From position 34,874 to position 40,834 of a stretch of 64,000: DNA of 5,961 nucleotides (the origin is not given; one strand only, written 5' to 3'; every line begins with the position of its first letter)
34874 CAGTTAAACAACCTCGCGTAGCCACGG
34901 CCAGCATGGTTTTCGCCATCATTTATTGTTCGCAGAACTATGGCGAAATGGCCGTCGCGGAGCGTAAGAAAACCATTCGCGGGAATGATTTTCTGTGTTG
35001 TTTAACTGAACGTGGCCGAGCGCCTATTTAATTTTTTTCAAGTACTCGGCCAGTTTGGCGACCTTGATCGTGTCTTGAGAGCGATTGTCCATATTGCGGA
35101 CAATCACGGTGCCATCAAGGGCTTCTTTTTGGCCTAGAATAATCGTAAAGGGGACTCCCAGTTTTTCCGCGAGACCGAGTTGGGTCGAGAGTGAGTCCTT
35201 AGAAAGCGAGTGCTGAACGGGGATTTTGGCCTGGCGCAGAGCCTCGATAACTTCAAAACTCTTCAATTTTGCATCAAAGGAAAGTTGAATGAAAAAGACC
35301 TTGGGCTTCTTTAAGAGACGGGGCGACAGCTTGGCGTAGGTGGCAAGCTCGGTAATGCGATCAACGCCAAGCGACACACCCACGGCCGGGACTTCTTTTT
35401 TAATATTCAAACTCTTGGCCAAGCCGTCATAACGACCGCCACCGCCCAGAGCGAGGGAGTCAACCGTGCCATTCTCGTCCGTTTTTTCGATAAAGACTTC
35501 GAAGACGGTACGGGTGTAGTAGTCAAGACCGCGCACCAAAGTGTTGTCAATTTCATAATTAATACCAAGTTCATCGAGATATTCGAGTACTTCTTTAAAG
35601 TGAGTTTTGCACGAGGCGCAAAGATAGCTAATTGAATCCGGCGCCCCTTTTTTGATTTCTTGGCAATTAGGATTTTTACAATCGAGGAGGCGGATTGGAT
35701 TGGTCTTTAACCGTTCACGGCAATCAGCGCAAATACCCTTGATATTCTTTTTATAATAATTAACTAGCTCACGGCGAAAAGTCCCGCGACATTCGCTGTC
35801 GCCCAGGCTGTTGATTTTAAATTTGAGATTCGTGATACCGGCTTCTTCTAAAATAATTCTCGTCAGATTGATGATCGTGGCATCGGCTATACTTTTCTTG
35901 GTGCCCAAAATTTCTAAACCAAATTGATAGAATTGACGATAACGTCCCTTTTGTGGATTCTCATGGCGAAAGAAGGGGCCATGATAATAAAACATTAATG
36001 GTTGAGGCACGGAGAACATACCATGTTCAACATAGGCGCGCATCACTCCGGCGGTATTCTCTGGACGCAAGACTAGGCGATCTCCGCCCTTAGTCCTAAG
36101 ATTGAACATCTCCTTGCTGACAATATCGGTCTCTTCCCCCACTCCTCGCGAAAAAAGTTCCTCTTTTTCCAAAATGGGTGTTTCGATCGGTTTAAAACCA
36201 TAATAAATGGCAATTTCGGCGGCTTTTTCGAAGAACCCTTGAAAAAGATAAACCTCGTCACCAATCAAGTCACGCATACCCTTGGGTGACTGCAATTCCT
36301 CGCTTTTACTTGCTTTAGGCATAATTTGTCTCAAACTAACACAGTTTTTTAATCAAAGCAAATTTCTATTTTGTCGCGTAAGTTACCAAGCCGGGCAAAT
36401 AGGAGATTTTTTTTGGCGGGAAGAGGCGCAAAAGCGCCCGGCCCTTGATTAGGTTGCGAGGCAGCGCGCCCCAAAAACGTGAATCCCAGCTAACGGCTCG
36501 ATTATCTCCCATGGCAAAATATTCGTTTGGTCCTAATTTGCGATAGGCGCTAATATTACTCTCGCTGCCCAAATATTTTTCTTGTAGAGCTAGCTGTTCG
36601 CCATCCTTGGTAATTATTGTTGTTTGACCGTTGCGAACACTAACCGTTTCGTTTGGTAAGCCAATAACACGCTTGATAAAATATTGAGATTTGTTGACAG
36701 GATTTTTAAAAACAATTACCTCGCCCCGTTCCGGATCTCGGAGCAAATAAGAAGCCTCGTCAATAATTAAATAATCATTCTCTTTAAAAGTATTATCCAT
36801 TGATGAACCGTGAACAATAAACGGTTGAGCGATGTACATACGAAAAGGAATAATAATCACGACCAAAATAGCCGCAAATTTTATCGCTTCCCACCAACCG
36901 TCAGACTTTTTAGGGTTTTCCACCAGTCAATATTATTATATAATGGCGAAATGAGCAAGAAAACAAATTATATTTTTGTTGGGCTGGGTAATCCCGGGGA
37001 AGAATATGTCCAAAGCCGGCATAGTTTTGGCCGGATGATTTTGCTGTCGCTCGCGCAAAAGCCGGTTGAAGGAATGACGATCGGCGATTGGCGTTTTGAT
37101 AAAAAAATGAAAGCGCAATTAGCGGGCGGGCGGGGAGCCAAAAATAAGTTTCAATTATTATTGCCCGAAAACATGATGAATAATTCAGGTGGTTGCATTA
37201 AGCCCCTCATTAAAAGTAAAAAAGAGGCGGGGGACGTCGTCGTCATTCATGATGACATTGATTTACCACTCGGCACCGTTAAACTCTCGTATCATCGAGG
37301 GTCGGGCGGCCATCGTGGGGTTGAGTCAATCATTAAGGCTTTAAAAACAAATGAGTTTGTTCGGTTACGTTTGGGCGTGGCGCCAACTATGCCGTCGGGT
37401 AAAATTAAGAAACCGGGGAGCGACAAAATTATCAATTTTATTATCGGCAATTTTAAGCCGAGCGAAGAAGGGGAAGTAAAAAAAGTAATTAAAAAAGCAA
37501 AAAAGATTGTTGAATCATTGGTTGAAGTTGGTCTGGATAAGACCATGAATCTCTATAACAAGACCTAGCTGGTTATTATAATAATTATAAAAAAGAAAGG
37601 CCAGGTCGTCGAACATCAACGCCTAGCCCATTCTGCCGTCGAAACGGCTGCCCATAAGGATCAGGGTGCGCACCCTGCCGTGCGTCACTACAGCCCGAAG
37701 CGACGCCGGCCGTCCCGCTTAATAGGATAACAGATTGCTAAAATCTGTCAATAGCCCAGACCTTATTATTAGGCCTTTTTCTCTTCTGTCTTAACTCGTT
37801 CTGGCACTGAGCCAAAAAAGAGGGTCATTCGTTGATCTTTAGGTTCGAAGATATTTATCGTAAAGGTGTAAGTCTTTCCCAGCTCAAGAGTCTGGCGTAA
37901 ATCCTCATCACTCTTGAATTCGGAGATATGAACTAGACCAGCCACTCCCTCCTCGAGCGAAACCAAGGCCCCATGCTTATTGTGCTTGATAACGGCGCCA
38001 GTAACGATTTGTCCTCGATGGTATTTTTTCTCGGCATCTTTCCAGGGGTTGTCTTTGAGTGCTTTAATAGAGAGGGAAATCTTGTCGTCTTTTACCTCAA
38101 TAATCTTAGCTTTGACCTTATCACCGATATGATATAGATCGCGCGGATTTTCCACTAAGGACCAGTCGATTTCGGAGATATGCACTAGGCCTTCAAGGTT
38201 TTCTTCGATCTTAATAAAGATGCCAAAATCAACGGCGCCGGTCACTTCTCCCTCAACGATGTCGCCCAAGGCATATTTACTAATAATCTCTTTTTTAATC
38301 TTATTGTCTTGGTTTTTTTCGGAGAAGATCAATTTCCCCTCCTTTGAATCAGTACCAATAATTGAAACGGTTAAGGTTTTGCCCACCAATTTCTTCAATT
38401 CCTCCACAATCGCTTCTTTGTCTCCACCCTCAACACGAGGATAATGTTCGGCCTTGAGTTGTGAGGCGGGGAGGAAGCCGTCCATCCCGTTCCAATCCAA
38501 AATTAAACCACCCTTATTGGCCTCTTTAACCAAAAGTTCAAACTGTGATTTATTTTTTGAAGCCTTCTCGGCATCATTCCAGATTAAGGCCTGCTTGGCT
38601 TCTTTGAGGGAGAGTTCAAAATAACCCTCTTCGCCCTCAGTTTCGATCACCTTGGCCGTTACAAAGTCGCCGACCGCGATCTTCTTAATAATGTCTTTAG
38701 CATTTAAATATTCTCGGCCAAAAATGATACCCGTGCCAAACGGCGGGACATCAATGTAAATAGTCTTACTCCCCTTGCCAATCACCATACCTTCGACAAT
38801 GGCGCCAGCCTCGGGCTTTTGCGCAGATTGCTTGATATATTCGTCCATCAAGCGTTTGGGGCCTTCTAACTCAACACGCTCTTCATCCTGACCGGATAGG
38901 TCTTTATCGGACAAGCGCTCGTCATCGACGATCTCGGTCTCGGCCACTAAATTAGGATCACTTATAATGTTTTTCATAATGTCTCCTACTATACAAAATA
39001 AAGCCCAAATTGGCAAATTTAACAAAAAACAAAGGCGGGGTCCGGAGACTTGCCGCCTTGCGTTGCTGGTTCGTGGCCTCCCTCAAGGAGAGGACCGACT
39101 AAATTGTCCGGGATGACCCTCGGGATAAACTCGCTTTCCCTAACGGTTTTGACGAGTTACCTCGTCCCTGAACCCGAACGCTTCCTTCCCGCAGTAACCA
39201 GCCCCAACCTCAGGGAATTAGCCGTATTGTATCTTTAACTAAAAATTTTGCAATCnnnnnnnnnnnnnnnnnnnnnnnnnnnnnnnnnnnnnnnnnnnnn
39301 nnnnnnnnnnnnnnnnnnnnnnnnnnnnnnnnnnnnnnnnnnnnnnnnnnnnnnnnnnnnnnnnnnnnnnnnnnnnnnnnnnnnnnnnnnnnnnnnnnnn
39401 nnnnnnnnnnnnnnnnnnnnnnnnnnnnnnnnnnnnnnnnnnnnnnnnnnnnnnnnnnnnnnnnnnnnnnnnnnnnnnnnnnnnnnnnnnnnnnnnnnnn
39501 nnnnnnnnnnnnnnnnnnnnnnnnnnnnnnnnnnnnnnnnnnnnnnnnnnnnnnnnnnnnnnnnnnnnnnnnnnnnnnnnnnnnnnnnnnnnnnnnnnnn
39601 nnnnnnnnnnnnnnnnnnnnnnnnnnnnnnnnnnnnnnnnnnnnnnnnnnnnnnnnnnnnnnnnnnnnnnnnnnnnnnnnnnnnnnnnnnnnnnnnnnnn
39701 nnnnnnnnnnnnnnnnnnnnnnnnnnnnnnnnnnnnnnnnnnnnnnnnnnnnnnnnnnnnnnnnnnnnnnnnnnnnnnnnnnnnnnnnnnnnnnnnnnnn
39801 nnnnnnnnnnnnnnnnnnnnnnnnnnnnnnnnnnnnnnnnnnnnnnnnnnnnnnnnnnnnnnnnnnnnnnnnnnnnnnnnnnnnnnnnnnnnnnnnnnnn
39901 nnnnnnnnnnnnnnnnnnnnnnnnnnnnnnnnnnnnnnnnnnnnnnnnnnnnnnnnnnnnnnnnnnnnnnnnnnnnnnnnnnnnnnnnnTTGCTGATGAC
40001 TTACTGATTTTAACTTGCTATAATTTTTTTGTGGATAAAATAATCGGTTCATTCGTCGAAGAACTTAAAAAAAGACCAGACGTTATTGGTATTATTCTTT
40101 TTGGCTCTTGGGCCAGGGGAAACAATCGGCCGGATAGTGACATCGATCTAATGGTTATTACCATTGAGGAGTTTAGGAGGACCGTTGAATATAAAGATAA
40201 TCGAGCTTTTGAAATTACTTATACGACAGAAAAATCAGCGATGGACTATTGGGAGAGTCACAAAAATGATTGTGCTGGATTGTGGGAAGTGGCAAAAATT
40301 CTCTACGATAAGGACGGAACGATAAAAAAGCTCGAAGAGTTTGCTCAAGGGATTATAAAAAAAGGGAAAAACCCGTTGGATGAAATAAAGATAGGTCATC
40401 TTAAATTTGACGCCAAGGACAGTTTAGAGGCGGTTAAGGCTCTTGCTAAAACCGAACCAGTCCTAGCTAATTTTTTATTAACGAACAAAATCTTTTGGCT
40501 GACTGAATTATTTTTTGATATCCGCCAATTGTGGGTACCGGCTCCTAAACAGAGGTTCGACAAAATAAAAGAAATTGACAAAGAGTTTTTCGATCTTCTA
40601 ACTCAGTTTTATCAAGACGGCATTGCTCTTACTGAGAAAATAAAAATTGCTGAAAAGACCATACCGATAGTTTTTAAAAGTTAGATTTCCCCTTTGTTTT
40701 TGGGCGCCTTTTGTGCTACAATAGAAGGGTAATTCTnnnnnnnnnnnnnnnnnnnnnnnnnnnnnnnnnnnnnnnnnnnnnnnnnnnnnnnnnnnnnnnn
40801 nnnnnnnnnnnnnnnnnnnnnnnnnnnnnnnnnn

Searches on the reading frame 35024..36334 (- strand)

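Call 22: search_protein_families(library=pfam, proteins=[window:35024-36334:-], max_evalue=0.00001)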
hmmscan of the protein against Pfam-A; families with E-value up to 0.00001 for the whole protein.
window:35024-36334:- (436 aa): 3 families
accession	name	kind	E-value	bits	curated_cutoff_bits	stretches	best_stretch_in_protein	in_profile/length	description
PF13393.11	tRNA-synt_His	-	4.5e-37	128.4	25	1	19-327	1-308/308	Histidyl-tRNA synthetase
PF00587.30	tRNA-synt_2b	-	1.2e-14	55.2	29.3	1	80-328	4-172/179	tRNA synthetase class II core domain (G, H, P, S and T)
PF03129.25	HGTP_anticodon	-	2e-14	53.9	21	1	347-434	3-93/94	Anticodon binding domain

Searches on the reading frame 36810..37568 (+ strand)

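Call 22: search_protein_families(library=pfam, proteins=[window:36810-37568:+], max_evalue=0.00001)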
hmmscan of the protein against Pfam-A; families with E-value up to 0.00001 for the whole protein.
window:36810-37568:+ (252 aa): 1 family
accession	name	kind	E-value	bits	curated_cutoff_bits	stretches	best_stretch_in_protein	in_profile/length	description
PF01195.25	Pept_tRNA_hydro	-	4.1e-44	151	27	1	55-250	1-183/183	Peptidyl-tRNA hydrolase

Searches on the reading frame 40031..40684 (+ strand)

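Call 22: search_protein_families(library=pfam, proteins=[window:40031-40684:+], max_evalue=0.00001)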
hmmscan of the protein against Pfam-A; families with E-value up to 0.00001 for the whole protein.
window:40031-40684:+ (217 aa): 2 families
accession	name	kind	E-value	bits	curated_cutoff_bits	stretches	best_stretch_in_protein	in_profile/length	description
PF01909.29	NTP_transf_2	-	3.7e-12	46.9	21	1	8-81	4-79/93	Nucleotidyltransferase domain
PF18765.7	Polbeta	-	1.8e-10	41.3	26.9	1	10-63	5-56/93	Polymerase beta, Nucleotidyltransferase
